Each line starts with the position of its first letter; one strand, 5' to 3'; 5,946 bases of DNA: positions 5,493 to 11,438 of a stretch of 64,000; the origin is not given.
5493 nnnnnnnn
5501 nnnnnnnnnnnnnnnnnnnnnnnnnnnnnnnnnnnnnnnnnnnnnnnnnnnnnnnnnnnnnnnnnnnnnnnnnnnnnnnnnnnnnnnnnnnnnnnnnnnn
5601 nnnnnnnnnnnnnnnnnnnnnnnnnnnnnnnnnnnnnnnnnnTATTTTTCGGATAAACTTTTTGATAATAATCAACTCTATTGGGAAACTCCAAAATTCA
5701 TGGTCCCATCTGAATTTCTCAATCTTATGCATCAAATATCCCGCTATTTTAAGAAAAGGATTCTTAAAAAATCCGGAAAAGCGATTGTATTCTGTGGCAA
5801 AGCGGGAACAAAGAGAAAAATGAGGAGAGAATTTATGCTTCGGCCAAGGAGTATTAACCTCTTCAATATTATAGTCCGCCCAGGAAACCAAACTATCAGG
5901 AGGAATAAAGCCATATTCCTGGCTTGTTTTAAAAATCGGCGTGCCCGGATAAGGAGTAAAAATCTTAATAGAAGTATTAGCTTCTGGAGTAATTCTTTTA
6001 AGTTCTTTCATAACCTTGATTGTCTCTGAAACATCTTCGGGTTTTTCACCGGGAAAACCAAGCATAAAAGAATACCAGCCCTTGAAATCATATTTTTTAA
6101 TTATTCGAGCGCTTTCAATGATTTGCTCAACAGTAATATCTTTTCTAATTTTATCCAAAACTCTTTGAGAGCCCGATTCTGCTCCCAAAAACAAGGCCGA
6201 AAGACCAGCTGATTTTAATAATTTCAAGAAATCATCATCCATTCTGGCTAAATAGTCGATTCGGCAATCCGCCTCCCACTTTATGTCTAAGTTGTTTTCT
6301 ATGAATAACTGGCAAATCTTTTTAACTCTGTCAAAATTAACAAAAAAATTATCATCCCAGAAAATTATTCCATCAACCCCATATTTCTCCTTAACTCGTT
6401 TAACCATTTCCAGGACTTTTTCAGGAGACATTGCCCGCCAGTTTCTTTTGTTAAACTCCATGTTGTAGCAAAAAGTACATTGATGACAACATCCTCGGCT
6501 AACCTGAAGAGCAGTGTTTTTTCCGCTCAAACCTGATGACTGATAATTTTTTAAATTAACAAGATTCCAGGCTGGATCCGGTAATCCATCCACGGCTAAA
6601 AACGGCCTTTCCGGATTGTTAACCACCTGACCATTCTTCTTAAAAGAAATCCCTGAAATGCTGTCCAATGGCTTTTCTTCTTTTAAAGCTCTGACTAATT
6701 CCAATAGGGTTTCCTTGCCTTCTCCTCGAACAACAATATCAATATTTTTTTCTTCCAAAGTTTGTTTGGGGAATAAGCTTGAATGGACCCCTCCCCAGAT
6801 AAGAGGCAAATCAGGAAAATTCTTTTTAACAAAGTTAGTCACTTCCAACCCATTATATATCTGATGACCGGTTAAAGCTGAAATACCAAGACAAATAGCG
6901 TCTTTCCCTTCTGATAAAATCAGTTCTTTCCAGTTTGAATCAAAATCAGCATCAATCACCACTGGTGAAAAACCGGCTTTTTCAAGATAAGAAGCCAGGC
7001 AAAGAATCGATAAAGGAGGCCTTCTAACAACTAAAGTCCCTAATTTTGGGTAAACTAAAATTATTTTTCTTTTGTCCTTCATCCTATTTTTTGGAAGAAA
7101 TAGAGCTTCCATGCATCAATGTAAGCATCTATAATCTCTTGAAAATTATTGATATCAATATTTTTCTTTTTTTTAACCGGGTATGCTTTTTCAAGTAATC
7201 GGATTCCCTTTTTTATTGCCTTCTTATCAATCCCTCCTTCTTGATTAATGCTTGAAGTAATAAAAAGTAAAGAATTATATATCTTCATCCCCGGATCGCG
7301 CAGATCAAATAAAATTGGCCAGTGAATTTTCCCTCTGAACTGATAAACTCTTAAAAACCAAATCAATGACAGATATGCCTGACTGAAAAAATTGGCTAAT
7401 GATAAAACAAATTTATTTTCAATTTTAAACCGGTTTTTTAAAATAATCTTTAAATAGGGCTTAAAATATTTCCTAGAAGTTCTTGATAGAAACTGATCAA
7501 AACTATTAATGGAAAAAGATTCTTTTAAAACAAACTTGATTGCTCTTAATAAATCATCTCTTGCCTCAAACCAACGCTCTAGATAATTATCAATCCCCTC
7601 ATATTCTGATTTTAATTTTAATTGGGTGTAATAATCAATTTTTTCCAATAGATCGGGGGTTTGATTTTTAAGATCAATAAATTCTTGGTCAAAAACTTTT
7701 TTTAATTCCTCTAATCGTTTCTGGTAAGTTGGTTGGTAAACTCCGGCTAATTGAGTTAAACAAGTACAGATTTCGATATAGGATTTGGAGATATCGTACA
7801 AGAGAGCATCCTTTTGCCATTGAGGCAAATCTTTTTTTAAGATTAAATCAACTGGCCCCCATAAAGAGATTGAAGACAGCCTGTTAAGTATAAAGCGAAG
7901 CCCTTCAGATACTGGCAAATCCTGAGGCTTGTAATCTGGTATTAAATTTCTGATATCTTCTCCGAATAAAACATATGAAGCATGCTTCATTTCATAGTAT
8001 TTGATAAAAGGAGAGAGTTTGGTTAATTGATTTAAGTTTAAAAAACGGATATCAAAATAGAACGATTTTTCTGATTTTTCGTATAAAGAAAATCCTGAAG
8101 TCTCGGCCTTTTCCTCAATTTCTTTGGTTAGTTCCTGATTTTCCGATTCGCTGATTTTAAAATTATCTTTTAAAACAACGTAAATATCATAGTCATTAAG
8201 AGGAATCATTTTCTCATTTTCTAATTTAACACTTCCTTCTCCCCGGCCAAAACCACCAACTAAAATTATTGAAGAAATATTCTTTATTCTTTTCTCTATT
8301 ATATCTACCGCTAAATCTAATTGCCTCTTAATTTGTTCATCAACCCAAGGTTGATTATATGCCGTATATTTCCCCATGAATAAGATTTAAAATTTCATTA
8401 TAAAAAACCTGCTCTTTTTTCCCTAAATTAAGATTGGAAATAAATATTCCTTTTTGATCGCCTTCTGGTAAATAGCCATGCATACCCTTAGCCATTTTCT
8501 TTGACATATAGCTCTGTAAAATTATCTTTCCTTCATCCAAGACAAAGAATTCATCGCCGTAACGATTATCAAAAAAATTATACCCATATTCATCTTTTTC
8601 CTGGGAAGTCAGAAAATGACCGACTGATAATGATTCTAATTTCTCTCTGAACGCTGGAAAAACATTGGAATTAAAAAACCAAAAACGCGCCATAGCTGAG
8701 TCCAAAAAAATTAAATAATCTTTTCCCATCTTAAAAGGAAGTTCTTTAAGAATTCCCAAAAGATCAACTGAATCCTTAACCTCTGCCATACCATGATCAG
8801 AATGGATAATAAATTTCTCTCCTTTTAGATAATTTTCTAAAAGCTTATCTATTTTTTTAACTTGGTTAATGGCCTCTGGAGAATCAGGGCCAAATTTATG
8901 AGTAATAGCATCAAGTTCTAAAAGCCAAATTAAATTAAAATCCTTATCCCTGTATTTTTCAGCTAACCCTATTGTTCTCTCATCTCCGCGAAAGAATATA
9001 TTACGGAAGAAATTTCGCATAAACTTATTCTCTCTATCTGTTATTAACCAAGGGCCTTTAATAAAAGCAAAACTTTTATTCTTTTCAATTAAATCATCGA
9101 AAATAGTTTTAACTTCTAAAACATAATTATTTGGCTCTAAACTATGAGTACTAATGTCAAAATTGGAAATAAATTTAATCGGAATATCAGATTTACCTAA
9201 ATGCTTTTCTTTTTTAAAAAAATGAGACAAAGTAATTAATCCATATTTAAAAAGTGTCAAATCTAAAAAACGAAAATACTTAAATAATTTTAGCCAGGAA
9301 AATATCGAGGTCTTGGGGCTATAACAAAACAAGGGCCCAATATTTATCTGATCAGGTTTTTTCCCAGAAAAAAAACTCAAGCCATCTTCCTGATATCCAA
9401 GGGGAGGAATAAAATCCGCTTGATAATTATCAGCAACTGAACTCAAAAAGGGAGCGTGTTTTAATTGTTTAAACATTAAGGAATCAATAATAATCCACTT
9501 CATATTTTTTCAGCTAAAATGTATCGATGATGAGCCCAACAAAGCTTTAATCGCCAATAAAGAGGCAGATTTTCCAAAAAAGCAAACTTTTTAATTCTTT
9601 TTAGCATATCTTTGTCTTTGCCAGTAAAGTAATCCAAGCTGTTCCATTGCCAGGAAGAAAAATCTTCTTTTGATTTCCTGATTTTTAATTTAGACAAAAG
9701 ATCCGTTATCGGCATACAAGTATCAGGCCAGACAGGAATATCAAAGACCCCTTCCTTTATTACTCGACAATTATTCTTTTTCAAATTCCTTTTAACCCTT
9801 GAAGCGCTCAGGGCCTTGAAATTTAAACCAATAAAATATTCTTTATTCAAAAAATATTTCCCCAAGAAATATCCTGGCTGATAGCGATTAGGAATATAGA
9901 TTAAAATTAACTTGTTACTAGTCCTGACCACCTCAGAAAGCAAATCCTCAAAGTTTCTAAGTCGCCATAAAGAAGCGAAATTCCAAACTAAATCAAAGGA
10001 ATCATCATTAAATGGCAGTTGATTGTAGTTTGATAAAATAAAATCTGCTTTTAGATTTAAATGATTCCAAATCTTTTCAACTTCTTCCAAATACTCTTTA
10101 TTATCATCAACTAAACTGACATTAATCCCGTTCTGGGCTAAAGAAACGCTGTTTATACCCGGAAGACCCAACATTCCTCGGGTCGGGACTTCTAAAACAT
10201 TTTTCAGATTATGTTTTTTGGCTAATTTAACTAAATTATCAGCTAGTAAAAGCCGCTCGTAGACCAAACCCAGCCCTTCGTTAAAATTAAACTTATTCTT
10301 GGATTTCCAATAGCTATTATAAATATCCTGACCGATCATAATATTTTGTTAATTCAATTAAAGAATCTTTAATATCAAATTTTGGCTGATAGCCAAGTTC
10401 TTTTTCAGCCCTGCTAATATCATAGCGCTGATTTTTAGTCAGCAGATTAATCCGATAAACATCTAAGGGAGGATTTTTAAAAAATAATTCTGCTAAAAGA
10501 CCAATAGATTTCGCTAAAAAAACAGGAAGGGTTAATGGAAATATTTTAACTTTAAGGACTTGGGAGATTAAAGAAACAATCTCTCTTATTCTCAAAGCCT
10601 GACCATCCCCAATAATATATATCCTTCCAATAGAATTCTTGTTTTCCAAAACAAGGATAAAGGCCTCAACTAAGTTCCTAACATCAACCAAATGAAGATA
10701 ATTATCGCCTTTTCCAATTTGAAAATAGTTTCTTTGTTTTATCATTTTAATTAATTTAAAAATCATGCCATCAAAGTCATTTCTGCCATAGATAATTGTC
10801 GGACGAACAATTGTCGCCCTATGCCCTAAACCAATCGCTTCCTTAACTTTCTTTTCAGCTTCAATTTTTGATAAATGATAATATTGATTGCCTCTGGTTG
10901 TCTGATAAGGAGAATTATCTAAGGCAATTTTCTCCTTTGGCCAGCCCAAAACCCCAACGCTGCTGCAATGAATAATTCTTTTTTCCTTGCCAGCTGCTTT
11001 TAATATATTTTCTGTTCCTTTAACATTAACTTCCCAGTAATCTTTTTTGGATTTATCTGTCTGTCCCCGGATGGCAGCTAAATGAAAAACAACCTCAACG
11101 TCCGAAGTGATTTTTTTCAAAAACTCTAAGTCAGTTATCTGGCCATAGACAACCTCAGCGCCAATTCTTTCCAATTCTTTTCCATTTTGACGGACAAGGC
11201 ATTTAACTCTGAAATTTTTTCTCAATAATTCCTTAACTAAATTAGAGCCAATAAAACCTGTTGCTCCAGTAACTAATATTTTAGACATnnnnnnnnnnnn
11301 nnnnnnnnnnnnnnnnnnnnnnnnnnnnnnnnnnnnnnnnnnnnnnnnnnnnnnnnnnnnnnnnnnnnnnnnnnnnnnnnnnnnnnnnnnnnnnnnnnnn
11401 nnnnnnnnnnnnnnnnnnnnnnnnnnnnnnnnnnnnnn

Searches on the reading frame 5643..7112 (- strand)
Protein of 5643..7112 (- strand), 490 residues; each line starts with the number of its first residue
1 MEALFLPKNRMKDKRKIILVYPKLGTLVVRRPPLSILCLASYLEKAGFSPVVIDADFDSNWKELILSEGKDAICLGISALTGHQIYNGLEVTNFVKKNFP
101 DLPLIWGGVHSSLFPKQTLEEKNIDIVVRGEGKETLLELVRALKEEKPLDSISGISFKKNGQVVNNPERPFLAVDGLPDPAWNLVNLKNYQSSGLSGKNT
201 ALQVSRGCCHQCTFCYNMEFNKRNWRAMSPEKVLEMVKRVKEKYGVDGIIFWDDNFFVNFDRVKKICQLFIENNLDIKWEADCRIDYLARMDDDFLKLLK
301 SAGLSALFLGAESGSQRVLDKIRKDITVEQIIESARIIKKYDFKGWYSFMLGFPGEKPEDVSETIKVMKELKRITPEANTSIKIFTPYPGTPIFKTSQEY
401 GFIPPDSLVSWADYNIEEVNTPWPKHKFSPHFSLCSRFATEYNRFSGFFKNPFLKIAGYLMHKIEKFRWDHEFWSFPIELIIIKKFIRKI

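Call 7: search_protein_families(library=pfam, proteins=[window:5643-7112:-])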
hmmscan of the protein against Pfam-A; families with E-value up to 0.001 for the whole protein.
window:5643-7112:- (490 aa): 3 families
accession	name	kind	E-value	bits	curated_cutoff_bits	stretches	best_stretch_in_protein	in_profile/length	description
PF04055.27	Radical_SAM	-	2.2e-28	99.9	29.5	1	203-366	2-164/166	Radical SAM superfamily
PF02310.24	B12-binding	-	1e-14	54.8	32.1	1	32-139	13-120/121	B12 binding domain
PF13353.11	Fer4_12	-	0.00053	20.7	22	0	206-274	13-81/137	4Fe-4S single cluster domain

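Call 55: search_protein_families(library=ncbifam, proteins=[window:5643-7112:-], max_evalue=0.00001)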
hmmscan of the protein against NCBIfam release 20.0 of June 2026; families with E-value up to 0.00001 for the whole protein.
window:5643-7112:- (490 aa): 27 families (the best 25 are shown)
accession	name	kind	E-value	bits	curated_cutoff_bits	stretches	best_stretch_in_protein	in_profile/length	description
TIGR02026.1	BchE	equivalog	1.7e-62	211.9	481.35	1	30-399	19-389/497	magnesium-protoporphyrin IX monomethyl ester anaerobic oxidative cyclase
TIGR03471.1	HpnJ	equivalog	7.9e-47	160.2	577.6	1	87-424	83-414/472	hopanoid biosynthesis associated radical SAM protein HpnJ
NF050148.1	rSAM_ApyD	equivalog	1.4e-43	149.3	750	1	53-396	58-392/645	RiPP biosynthesis radical SAM protein ApyD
TIGR04479.1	bcpD_PhpK_rSAM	subfamily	8.5e-43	146.5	600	1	34-402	73-436/504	PhpK family radical SAM P-methyltransferase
TIGR04385.1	B12_rSAM_cofa1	equivalog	2.4e-36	125.9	450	1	32-407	19-404/438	B12 lower ligand biosynthesis radical SAM protein BzaD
TIGR04013.1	B12_SAM_MJ_1487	hypoth_equivalog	4.6e-36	124.5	251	2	305-396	267-356/382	TIGR04013 family B12-binding domain/radical SAM domain-containing protein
TIGR04072.2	rSAM_ladder_B12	equivalog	3.6e-35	121.4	360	1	90-409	88-385/443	lipid biosynthesis B12-binding/radical SAM protein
TIGR04014.1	B12_SAM_MJ_0865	equivalog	7.2e-33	114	360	1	90-395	56-356/434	methyl-coenzyme M reductase glutamine C-methyltransferase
NF038361.1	rSAM_Sden_1168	equivalog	1.4e-32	113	575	1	62-403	133-479/560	Sden_1168 family B12-binding radical SAM P-methyltransferase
TIGR04367.1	HpnR_B12_rSAM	equivalog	2.9e-32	111.9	650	1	27-397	16-373/490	hopanoid C-3 methylase HpnR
TIGR03975.1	rSAM_ocin_1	subfamily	6.4e-29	100.9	281.85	1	84-402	140-459/606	RiPP maturation radical SAM C-methyltransferase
NF033070.1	rSAM_AprD4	equivalog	1.4e-22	80.3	500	1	105-405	107-398/456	AprD4 family radical SAM diol-dehydratase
NF040542.1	rSAM_RCCLKC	equivalog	2.2e-22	79.8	450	1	33-363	13-342/423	arsinothricin biosynthesis radical SAM protein ArsL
NF040546.1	rSAM_CUAEP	equivalog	3e-21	75.7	500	1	31-394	11-365/468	CUAEP/CCAEP-tail radical SAM (seleno)protein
TIGR04190.1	B12_SAM_Ta0216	equivalog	5.5e-20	71.5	500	1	88-403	96-432/554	TIGR04190 family B12-binding domain/radical SAM domain protein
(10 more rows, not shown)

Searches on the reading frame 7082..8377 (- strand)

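Call 7: search_protein_families(library=pfam, proteins=[window:7082-8377:-])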
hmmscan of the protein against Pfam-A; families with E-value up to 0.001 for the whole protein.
window:7082-8377:- (432 aa): 0 families

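Call 16: search_protein_families(library=ncbifam, proteins=[window:7082-8377:-], max_evalue=0.01)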
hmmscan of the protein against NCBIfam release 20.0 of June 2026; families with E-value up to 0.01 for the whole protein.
window:7082-8377:- (432 aa): 0 families

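Call 37: search_protein_families(library=pfam, proteins=[window:7082-8377:-], max_evalue=5)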
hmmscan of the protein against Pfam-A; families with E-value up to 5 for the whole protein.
window:7082-8377:- (432 aa): 3 families
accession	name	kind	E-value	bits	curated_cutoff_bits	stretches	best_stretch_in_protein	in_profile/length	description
PF18765.7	Polbeta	-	0.14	12.7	26.9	1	32-91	11-59/93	Polymerase beta, Nucleotidyltransferase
PF18075.7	FtsX_ECD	-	0.3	12.1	23.5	0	65-103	3-39/96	FtsX extracellular domain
PF01909.29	NTP_transf_2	-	1.2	10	21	1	26-91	7-62/93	Nucleotidyltransferase domain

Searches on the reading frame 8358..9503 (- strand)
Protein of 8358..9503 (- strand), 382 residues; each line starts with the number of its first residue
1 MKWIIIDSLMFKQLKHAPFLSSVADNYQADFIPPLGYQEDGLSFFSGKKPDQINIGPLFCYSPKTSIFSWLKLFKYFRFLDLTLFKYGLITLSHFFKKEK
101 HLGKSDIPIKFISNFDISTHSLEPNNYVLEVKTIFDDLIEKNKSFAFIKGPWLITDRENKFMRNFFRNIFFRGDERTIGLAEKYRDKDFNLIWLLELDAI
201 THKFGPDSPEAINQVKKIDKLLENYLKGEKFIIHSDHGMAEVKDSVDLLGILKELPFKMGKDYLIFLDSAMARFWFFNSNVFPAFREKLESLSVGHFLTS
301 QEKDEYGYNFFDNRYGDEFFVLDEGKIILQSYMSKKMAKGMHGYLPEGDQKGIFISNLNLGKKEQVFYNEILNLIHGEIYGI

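Call 7: search_protein_families(library=pfam, proteins=[window:8358-9503:-])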
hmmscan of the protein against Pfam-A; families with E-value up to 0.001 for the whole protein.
window:8358-9503:- (382 aa): 1 family
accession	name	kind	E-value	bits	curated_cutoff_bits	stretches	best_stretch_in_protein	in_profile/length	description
PF01663.27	Phosphodiest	-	3.6e-12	47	23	1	178-344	149-341/342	Type I phosphodiesterase / nucleotide pyrophosphatase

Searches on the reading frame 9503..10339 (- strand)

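Call 7: search_protein_families(library=pfam, proteins=[window:9503-10339:-])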
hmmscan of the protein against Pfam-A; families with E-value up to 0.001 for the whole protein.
window:9503-10339:- (279 aa): 3 families
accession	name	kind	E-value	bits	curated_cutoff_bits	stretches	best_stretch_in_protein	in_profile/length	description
PF08241.18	Methyltransf_11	-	5.7e-10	40.1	21.2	1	60-139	7-85/95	Methyltransferase domain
PF13649.12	Methyltransf_25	-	2.3e-08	35.1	27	1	61-139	9-91/97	Methyltransferase domain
PF01209.24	Ubie_methyltran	-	0.00046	20.1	20.1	1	68-134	69-133/233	ubiE/COQ5 methyltransferase family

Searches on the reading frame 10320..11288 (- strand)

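Call 7: search_protein_families(library=pfam, proteins=[window:10320-11288:-])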
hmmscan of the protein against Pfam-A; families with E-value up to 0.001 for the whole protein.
window:10320-11288:- (323 aa): 8 families
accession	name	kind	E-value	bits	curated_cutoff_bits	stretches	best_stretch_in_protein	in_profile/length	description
PF01370.27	Epimerase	-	3.8e-37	128.4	20.9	1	4-227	1-240/240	NAD dependent epimerase/dehydratase family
PF01073.25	3Beta_HSD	-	1.1e-28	100.5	22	1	5-215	1-230/280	3-beta hydroxysteroid dehydrogenase/isomerase family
PF07993.18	NAD_binding_4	-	3.7e-23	82.4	20.1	2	57-175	82-215/258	Male sterility protein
PF16363.11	GDP_Man_Dehyd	-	1.2e-22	81.2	27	1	5-309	1-328/332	GDP-mannose 4,6 dehydratase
PF13460.12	NAD_binding_10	-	4.2e-15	56.5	27.2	1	8-166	1-146/184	NAD(P)H-binding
PF05368.20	NmrA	-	5e-15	56.3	27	1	2-249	3-238/298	NmrA-like family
PF04321.23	RmlD_sub_bind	-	4.2e-13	49.5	27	1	3-216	2-199/287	RmlD substrate binding domain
PF02719.21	Polysacc_synt_2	-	3.9e-09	36.6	20.2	1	4-102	1-118/293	Polysaccharide biosynthesis protein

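Call 55: search_protein_families(library=ncbifam, proteins=[window:10320-11288:-], max_evalue=0.00001)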
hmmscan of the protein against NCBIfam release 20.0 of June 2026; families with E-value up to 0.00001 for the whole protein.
window:10320-11288:- (323 aa): 26 families (the best 25 are shown)
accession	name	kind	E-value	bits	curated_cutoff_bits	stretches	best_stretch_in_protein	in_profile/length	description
TIGR03466.1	HpnA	hypoth_equivalog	1.3e-45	155.7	367.65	1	3-322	2-326/327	hopanoid-associated sugar epimerase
NF042423.1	oxyalk_red_Shew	equivalog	8.6e-37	126.9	580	1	2-310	9-328/331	2-alkyl-3-oxoalkanoate reductase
NF042422.1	oxyalk_red_OleD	equivalog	3.7e-36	125.1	580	1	3-315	2-326/329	2-alkyl-3-oxoalkanoate reductase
NF052578.1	StrlDmthSdmBMthl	equivalog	8.1e-32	111.3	600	1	4-303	3-309/328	sterol demethylase protein SdmB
TIGR04180.1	EDH_00030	hypoth_equivalog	1e-26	93.7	475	1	4-249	1-260/297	NAD-dependent 4,6-dehydratase LegB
TIGR01746.1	Thioester-redct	subfamily_domain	1.7e-20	73.6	213.35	2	59-243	84-279/371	thioester reductase domain-containing protein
TIGR02197.1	heptose_epim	equivalog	9.5e-20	71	274.6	1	4-246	1-261/316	ADP-glyceromanno-heptose 6-epimerase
TIGR01181.1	dTDP_gluc_dehyt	equivalog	3.6e-19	69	365.1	1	3-318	1-312/321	dTDP-glucose 4,6-dehydratase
NF005539.0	PRK07201.1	equivalog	6e-19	68.2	549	1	4-245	3-266/657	SDR family oxidoreductase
TIGR01777.1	yfcH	hypoth_equivalog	2.5e-18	66.7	207.35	1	4-251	1-248/292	TIGR01777 family oxidoreductase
NF050030.1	thlkprotThyD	equivalog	2.9e-14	52.9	400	1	3-248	2-253/305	thylakoid membrane protein ThyD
TIGR01179.1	galE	equivalog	4.2e-14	52.1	262.3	1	3-150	1-158/332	UDP-glucose 4-epimerase GalE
NF043036.1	ErythonDh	equivalog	1.1e-12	47.8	325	1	3-119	2-134/321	D-erythronate dehydrogenase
TIGR01214.1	rmlD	equivalog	6.8e-11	41.8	224.05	1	3-224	1-205/285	dTDP-4-dehydrorhamnose reductase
NF004520.0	PRK05865.1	equivalog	9.8e-11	40.3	1509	1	3-269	2-220/854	sugar epimerase family protein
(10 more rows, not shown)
